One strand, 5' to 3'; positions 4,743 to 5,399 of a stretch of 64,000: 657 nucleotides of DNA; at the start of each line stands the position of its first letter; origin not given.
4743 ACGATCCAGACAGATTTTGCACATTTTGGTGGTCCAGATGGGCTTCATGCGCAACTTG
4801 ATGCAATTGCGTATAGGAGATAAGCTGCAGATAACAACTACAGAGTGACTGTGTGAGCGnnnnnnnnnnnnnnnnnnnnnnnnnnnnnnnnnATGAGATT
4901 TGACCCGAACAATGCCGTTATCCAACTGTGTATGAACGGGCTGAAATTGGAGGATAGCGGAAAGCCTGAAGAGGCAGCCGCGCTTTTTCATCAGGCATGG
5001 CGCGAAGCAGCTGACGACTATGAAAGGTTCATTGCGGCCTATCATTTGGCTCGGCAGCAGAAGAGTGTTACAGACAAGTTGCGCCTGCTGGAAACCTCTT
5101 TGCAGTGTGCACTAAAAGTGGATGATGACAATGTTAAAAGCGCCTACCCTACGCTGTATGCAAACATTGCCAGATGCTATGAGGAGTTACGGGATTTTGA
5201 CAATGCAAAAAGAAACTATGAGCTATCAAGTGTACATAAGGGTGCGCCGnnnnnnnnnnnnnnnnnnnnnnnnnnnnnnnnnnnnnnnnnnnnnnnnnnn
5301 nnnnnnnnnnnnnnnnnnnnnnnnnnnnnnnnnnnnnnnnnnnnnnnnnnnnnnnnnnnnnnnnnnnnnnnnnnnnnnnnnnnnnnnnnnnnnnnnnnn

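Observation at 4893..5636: Arr-type rifampin ADP-ribosyltransferase domain fused to an N-terminal extension of about 100 aa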

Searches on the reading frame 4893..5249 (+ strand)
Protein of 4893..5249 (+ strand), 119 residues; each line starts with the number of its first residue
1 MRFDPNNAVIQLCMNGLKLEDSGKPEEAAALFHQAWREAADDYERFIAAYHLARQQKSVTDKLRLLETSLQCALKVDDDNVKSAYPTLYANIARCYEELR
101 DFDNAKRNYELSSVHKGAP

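Call 16: search_protein_representatives(protein=window:4893-5249:+)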
Query: 119 residues. Proteins with E-value up to 0.001 (for the whole library): 466; up to 1e-10: 200; up to 1e-30: 7. The best 150 are listed.
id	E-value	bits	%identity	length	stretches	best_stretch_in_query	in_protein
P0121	3.0e-39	150.0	55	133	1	2-119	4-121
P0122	5.8e-36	139.4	56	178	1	1-113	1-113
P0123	1.2e-34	135.2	55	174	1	1-117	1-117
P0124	3.3e-34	133.8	53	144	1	1-115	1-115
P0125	1.9e-33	131.3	51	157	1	2-112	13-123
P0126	3.4e-32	127.3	52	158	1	1-113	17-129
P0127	2.3e-31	124.6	52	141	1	1-114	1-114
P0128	2.7e-30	121.2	59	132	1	18-113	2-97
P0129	4.3e-29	117.3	48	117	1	1-113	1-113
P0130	5.4e-29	117.0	51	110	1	1-109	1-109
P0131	3.7e-28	114.3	48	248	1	2-113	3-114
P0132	3.8e-28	114.2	52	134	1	1-103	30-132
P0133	6.1e-28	113.6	47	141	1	1-115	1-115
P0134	5.2e-27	110.6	53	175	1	17-113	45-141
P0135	7.4e-27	110.1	49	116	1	3-108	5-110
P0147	2.8e-21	92.1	40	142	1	1-115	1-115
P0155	7.3e-20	87.6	41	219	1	1-112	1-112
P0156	8.4e-20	87.4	41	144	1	1-115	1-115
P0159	1.7e-19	86.4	40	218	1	3-115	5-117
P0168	2.7e-18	82.5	38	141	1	1-113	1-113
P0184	7.5e-17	77.9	33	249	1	2-119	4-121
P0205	9.5e-16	74.3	40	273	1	1-110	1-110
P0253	3.4e-13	66.1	36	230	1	2-110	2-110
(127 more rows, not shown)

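Call 18: search_protein_families(library=pfam, proteins=[P0127, P0133, P0147, P0156, P0168, P0155, P0159, P0205, P0253], max_evalue=0.1)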
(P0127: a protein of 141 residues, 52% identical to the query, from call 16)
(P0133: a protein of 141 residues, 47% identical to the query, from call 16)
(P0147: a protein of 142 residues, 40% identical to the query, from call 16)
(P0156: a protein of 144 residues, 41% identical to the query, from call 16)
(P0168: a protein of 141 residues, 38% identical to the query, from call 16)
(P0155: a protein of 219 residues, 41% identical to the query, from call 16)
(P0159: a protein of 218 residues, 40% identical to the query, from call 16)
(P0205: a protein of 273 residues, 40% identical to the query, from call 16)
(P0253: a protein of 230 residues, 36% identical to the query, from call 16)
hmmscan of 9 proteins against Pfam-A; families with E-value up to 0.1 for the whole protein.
P0127 (141 aa): 5 families
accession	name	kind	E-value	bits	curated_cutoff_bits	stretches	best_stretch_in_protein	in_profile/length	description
PF07719.23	TPR_2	-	7e-06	26.2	27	1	88-113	3-28/34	Tetratricopeptide repeat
PF00515.34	TPR_1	-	0.0023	18.1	27.8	0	88-114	3-29/34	Tetratricopeptide repeat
PF13424.12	TPR_12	-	0.018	15.6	30.1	0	87-114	46-73/77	Tetratricopeptide repeat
PF13428.12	TPR_14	-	0.021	15.9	23.5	0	87-114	2-29/44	Tetratricopeptide repeat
PF13181.12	TPR_8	-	0.021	15.4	25.7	1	87-114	2-29/34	Tetratricopeptide repeat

P0133 (141 aa): 8 families
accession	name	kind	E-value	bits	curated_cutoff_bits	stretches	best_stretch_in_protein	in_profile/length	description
PF07719.23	TPR_2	-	2.6e-06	27.6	27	1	88-115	3-30/34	Tetratricopeptide repeat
PF00515.34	TPR_1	-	6.9e-05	22.9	27.8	1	88-115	3-30/34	Tetratricopeptide repeat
PF13424.12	TPR_12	-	0.00046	20.8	30.1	1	67-115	27-74/77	Tetratricopeptide repeat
PF13181.12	TPR_8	-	0.00056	20.3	25.7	1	87-113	2-28/34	Tetratricopeptide repeat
PF13428.12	TPR_14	-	0.0037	18.3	23.5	0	87-116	2-31/44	Tetratricopeptide repeat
PF06452.16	CBM9_1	-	0.061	13.7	23.4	1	35-83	8-57/185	Carbohydrate family 9 binding domain-like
PF13176.12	TPR_7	-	0.065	13.8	27.9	0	89-116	2-29/36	Tetratricopeptide repeat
PF13174.12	TPR_6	-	0.066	14.3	26.3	0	89-113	3-27/33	Tetratricopeptide repeat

P0147 (142 aa): 4 families
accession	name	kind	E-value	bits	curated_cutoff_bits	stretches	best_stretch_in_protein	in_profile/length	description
PF07719.23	TPR_2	-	0.00014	22.1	27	1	88-116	3-31/34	Tetratricopeptide repeat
PF24575.1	TPR_Slam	-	0.0032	18.3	35.2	0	55-109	4-58/104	Surface lipoprotein assembly modifier, N-terminal TPR repeats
PF13432.12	TPR_16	-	0.023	15.6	32.7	1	90-122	1-30/65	Tetratricopeptide repeat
PF00515.34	TPR_1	-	0.043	14.1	27.8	0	88-116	3-31/34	Tetratricopeptide repeat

P0156 (144 aa): 4 families
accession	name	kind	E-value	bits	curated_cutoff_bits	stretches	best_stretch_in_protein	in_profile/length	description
PF07719.23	TPR_2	-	0.0006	20.2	27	1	87-115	2-30/34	Tetratricopeptide repeat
PF13181.12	TPR_8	-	0.00078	19.9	25.7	1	86-112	1-27/34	Tetratricopeptide repeat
PF13424.12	TPR_12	-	0.0032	18.1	30.1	1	85-116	44-75/77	Tetratricopeptide repeat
PF00515.34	TPR_1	-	0.022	15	27.8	0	86-114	1-29/34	Tetratricopeptide repeat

P0168 (141 aa): 4 families
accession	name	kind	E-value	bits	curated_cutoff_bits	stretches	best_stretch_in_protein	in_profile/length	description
PF07719.23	TPR_2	-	0.00065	20.1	27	0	88-112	3-27/34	Tetratricopeptide repeat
PF13428.12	TPR_14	-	0.012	16.7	23.5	0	87-115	2-30/44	Tetratricopeptide repeat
PF00515.34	TPR_1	-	0.018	15.3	27.8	0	88-112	3-27/34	Tetratricopeptide repeat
PF13181.12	TPR_8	-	0.06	14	25.7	0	88-116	3-31/34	Tetratricopeptide repeat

P0155 (219 aa): 3 families
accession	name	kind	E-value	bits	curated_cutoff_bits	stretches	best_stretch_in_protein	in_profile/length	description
PF18042.7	ORF_12_N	-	0.0025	18.7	26.7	1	56-103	3-53/94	ORF 12 gene product N-terminal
PF13424.12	TPR_12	-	0.0096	16.5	30.1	0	14-35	50-71/77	Tetratricopeptide repeat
PF07719.23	TPR_2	-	0.058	14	27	0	12-35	4-27/34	Tetratricopeptide repeat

P0159 (218 aa): 2 families
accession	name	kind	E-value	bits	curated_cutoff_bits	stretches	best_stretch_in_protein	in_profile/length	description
PF10602.15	RPN7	-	0.0023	18.1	29.6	1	77-182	24-133/174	26S proteasome subunit RPN7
PF13181.12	TPR_8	-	0.071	13.8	25.7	0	89-114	2-27/34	Tetratricopeptide repeat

P0205 (273 aa): 3 families
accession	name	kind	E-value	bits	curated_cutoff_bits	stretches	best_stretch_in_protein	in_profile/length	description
PF13176.12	TPR_7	-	0.0022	18.4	27.9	0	89-114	2-27/36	Tetratricopeptide repeat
PF07719.23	TPR_2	-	0.032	14.8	27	0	88-109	3-24/34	Tetratricopeptide repeat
PF22703.2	Cdc6_lid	-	0.076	13.3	27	0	6-49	18-60/68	Cdc6 AAA+ ATPase-type lid domain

P0253 (230 aa): 0 families

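Call 19: search_protein_families(library=ncbifam, proteins=[P0127, P0133, P0147, P0156, P0168, P0155, P0159, P0205, P0253], max_evalue=0.1)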
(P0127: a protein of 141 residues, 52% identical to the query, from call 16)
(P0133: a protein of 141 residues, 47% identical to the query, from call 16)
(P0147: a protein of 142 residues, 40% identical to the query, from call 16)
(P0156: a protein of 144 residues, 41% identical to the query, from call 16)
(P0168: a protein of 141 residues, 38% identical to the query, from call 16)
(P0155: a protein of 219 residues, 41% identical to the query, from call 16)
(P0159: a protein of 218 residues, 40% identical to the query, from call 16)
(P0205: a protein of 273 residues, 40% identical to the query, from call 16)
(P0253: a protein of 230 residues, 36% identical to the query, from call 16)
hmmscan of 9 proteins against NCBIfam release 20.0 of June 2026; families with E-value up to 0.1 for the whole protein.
P0127 (141 aa): 0 families

P0133 (141 aa): 0 families

P0147 (142 aa): 0 families

P0156 (144 aa): 0 families

P0168 (141 aa): 0 families

P0155 (219 aa): 0 families

P0159 (218 aa): 1 family
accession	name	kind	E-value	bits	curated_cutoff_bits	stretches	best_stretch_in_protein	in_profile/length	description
TIGR03504.1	FimV_Cterm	subfamily_domain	0.099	12.7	30.65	0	92-108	3-19/44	FimV/HubP family polar landmark protein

P0205 (273 aa): 3 families
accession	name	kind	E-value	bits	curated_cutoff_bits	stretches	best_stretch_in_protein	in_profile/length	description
NF008692.0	PRK11713.1-5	equivalog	0.028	13.8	196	1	61-111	127-174/246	16S rRNA (uracil(1498)-N(3))-methyltransferase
NF008711.0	PRK11713.7-6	equivalog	0.052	13.2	304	1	59-92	119-152/244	16S rRNA (uracil(1498)-N(3))-methyltransferase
NF002725.1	PRK02603.1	equivalog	0.061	13.3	143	0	15-54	41-80/173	photosystem I assembly protein Ycf3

P0253 (230 aa): 1 family
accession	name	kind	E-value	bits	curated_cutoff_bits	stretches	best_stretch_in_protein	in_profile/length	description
TIGR03217.1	4OH_2_O_val_ald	equivalog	0.079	12.1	286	0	130-176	201-247/334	4-hydroxy-2-oxovalerate aldolase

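Call 20: find_encoding_contigs(protein=P0133, flank=5000, max_places=6)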
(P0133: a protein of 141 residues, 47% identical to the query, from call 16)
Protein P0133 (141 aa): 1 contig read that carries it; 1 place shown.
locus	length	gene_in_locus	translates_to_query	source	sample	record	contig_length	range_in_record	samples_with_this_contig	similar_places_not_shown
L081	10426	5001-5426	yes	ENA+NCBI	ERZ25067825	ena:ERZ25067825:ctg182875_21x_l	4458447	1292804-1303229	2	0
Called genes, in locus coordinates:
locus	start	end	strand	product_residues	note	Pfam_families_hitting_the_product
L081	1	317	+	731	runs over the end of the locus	PF04055:Radical_SAM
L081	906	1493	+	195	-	PF00406:ADK, PF13207:AAA_17, PF13238:AAA_18 (weak), PF13671:AAA_33 (weak)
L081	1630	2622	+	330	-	PF01018:GTP1_OBG, PF01926:MMR_HSR1, PF02421:FeoB_N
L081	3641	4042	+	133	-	PF13443:HTH_26 (faint), PF01381:HTH_3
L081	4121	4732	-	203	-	-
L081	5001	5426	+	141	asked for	PF07719:TPR_2 (faint)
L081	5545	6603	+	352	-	PF23916:TIM-barrel_EndoS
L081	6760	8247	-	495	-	-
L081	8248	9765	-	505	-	-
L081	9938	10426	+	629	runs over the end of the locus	PF02518:HATPase_c, PF13589:HATPase_c_3, PF00183:HSP90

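Call 26: find_encoding_contigs(protein=P0147, flank=5000, max_places=6)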
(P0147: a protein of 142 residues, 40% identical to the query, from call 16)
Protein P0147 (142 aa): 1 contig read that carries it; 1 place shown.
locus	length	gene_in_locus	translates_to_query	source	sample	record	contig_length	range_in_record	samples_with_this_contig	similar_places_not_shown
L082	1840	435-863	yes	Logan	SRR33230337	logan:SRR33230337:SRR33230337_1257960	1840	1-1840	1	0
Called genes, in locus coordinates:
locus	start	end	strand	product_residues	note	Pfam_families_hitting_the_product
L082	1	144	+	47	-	?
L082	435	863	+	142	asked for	-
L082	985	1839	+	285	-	?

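Call 35: find_homologous_proteins(query=P0184)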
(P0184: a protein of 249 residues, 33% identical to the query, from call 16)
Query P0184 (249 aa): 7798 proteins with E <= 0.001 among 8000 candidates; the best 120 are listed.
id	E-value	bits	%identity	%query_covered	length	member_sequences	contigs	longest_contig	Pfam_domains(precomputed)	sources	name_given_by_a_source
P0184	1.2e-159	547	100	100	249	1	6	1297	PF12120.15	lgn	-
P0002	7.7e-78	279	48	90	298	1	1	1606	PF12120.15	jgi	-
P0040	1.3e-72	262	49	100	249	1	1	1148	PF12120.15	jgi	jgi:rifampin ADP-ribosylating transferase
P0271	1.5e-72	262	49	100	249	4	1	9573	PF12120.15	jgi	jgi:rifampin ADP-ribosylating transferase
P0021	8.2e-72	260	48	100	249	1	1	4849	PF12120.15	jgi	-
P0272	1.4e-71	259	50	99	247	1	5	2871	PF12120.15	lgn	-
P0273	1.8e-71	258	50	100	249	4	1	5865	PF12120.15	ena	-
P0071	1.9e-71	258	48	100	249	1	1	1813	PF12120.15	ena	-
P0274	1.9e-71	258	49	99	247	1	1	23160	PF12120.15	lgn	-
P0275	1.9e-71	258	49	100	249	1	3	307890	PF12120.15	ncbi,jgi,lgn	ncbi:MAG: NAD(+)--rifampin ADP-ribosyltransferase [Saccharofermentanales bacterium]|jgi:tetratricope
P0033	2.2e-71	258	48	100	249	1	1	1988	PF12120.15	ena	-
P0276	2.2e-71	258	50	99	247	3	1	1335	PF12120.15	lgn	-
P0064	3.8e-71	257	48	100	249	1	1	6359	PF12120.15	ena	-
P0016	4.4e-71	257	48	100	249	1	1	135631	PF13181.13,PF12120.15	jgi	jgi:tetratricopeptide (TPR) repeat protein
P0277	4.5e-71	257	49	100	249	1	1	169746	PF12120.15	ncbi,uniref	ncbi:NAD(+)--rifampin ADP-ribosyltransferase [Bacillus sp. FJAT-22090]|uniref:NAD(+)--rifampin ADP-r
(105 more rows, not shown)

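Call 53: find_related_loci(query=A6, collection=metagenome_contigs, flank=6000)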
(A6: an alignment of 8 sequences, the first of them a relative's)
Query A6 (141 aa) in metagenome_contigs; peptide patterns used: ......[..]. (x = any residue, [..] = any of these).
600 stretches matched a pattern (row limit reached: there are more); 547 encode a relative of the query (tblastn E <= 1e-3); the best 80 are kept; 80 distinct loci.
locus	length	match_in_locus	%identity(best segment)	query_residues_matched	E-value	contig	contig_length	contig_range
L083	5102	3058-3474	63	1-139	6e-61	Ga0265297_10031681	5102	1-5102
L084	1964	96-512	63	1-139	3e-62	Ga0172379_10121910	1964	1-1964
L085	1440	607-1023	63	1-139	5e-63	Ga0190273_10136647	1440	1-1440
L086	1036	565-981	58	1-139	1e-63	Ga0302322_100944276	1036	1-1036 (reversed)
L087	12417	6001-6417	61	1-139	5e-59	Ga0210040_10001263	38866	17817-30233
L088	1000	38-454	61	1-139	2e-63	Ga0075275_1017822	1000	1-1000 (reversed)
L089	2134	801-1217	61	1-139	7e-60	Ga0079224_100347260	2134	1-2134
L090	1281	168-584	60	1-139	1e-61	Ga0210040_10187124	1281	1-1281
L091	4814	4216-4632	59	1-139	1e-58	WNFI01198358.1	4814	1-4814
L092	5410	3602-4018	63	1-139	8e-59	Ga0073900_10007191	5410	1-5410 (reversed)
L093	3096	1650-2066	60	1-139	6e-59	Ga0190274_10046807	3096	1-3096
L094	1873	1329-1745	62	1-139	7e-59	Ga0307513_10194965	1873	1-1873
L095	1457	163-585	57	1-141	9e-60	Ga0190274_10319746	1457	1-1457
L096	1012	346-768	57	1-141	3e-61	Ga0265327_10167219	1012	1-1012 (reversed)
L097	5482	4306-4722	59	1-139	3e-57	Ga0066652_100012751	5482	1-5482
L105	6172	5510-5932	55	1-141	2e-56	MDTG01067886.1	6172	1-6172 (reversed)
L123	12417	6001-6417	58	1-139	3e-55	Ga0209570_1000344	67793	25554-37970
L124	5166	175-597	54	1-141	4e-55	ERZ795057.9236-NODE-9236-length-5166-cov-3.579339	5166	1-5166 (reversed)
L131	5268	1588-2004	60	1-139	1e-54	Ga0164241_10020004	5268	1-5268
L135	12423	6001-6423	55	1-141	2e-54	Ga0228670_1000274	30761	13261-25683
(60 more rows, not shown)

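Call 59: search_protein_families(library=pfam, proteins=[L131:942-1511:+, L123:6449-7009:+, L124:3687-4184:+, L105:4660-5028:+, L105:5031-5441:+, L105:3881-4660:+, L105:2913-3881:+], max_evalue=0.001)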
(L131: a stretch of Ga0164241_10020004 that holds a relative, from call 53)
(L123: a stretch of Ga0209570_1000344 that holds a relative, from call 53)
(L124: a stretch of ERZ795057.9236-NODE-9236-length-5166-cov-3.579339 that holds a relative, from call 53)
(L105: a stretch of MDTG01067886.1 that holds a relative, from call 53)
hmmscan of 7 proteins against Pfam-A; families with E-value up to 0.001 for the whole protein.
L131:942-1511:+ (190 aa): 1 family
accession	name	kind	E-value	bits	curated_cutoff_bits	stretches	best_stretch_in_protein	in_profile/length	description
PF00027.35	cNMP_binding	-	6.9e-13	48.8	27.5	1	32-119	2-88/89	Cyclic nucleotide-binding domain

L123:6449-7009:+ (187 aa): 1 family
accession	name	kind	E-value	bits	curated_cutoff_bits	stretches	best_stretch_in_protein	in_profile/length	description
PF01872.23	RibD_C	-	7.6e-15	55.7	24.1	1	2-174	1-196/197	RibD C-terminal domain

L124:3687-4184:+ (166 aa): 1 family
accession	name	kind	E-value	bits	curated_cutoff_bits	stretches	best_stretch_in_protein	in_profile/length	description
PF08327.17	AHSA1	-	1.3e-14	54.9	22.1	1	26-159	3-124/125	Activator of Hsp90 ATPase homolog 1-like protein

L105:4660-5028:+ (123 aa): 1 family
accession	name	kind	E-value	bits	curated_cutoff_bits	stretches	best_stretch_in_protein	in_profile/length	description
PF08818.16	DUF1801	-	2.4e-12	47.5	27.2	1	20-111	3-84/85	Domain of unknown function (DU1801)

L105:5031-5441:+ (137 aa): 1 family
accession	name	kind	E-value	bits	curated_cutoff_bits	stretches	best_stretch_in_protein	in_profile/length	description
PF22677.2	Ble-like_N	-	7.2e-06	26.1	24.5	1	4-27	3-27/41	Bleomycin resistance protein-like N-terminal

L105:3881-4660:+ (260 aa): 3 families
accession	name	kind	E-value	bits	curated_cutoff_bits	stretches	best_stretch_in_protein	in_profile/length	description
PF12697.13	Abhydrolase_6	-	3.9e-07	31.4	26.3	1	33-115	11-93/217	Alpha/beta hydrolase family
PF00561.26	Abhydrolase_1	-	1e-05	25.8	25.8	1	21-132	1-120/245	alpha/beta hydrolase fold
PF00975.26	Thioesterase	-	7.8e-05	23.4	26.4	1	22-170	2-146/226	Thioesterase domain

L105:2913-3881:+ (323 aa): 8 families
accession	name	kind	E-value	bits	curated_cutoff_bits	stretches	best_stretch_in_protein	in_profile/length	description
PF13599.13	Pentapeptide_4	-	1.4e-17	63.9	38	3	135-197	14-76/78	Pentapeptide repeat region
PF01381.28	HTH_3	-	3.3e-16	59.5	23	1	29-83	1-55/55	Helix-turn-helix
PF12844.13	HTH_19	-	3.9e-10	39.9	30.2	1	26-83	1-58/64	Helix-turn-helix domain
PF00805.28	Pentapeptide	-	9.2e-10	38.3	20.2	1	192-221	1-30/40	Pentapeptide repeats (8 copies)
PF13560.12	HTH_31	-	1.6e-08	35.2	27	1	26-79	3-57/64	Helix-turn-helix domain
PF23894.2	LD_SV2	-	1.9e-07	31.8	29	0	230-296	23-89/92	SV2A/B/C luminal domain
PF13576.12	Pentapeptide_3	-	3.8e-06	27.4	27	0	189-225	1-39/48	Pentapeptide repeats (9 copies)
PF13443.12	HTH_26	-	8.1e-06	26.4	22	1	36-80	9-54/63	Cro/C1-type HTH DNA-binding domain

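Call 68: search_dna_similar(query=L092:3602-4021:+, collection=plasmids, mode=protein, max_rows=40, max_evalue=0.001)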
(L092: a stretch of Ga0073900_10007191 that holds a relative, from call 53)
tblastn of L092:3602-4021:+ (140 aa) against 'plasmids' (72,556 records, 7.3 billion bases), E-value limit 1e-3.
Records with a match: 31; places in all: 31; records where one place covers at least 80% of the query: 29.
Best place of each record, by identity: 60-80% 6; <60% 25.
By first word of the organism name: Streptomyces 20; Nostoc 4; Enterococcus 2; Fischerella 1; Gloeothece 1; Niallia 1; Kitasatospora 1; Nonomuraea 1.
By predicted mobility (MOB-suite, as given by PLSDB): non-mobilizable 23; conjugative 4; mobilizable 4.
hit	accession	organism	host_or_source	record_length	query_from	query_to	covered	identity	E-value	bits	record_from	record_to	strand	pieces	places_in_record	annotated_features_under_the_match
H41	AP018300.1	Fischerella sp. NIES-4106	-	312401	1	123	88%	70.7%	6e-53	185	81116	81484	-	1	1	rifampin ADP-ribosyl transferase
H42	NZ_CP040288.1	Nostoc sp. C057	Phaeoceros,pure culture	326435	1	123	88%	70.7%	1e-52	184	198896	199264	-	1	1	arr: NAD(+)--rifampin ADP-ribosyltransferase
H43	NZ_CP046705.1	Nostoc sp. ATCC 53789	-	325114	1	123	88%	68.3%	3e-51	180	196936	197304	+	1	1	arr: NAD(+)--rifampin ADP-ribosyltransferase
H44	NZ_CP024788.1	Nostoc flagelliforme CCNUN1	cell culture,desert soil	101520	1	123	88%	68.3%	4e-50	177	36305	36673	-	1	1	arr: NAD(+)--rifampin ADP-ribosyltransferase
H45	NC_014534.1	Gloeothece verrucosa PCC 7822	fresh water in rice field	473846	1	123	88%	65.9%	3e-49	174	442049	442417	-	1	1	arr: NAD(+)--rifampin ADP-ribosyltransferase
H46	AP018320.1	Nostoc sp. HK-01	-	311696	1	123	88%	65.9%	3e-46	166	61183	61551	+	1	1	rifampin ADP-ribosyl transferase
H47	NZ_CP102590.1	Niallia taxi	-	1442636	1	123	88%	53.7%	2e-37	141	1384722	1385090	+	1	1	none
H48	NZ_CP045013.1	Enterococcus faecium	Oreochromis niloticus,bacterial ...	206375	2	123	87%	50.8%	3e-36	137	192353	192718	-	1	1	arr: NAD(+)--rifampin ADP-ribosyltransferase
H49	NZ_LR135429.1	Enterococcus faecium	-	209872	2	123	87%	50.8%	3e-36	137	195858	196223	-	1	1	arr: NAD(+)--rifampin ADP-ribosyltransferase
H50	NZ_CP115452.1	Kitasatospora cathayae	microorganism,rhizosphere soil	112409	4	120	84%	40.2%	1e-24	104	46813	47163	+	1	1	hypothetical protein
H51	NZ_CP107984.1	Streptomyces sp. NBC_00354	-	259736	4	120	84%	40.2%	1e-24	104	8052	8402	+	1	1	hypothetical protein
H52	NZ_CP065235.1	Streptomyces clavuligerus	cell culture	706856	7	126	86%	32.6%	6e-12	69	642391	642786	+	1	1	hypothetical protein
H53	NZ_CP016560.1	Streptomyces clavuligerus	-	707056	7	126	86%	32.6%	6e-12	69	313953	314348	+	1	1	hypothetical protein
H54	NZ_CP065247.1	Streptomyces clavuligerus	cell culture,lab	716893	7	126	86%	32.6%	6e-12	69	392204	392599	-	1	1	hypothetical protein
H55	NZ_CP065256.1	Streptomyces clavuligerus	cell culture,lab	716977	7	126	86%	32.6%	6e-12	69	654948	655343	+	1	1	hypothetical protein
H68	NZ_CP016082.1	Streptomyces sp. SAT1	Adenophora trachelioides Maxim.,single ...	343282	7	125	85%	32.1%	1e-11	67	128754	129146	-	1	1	hypothetical protein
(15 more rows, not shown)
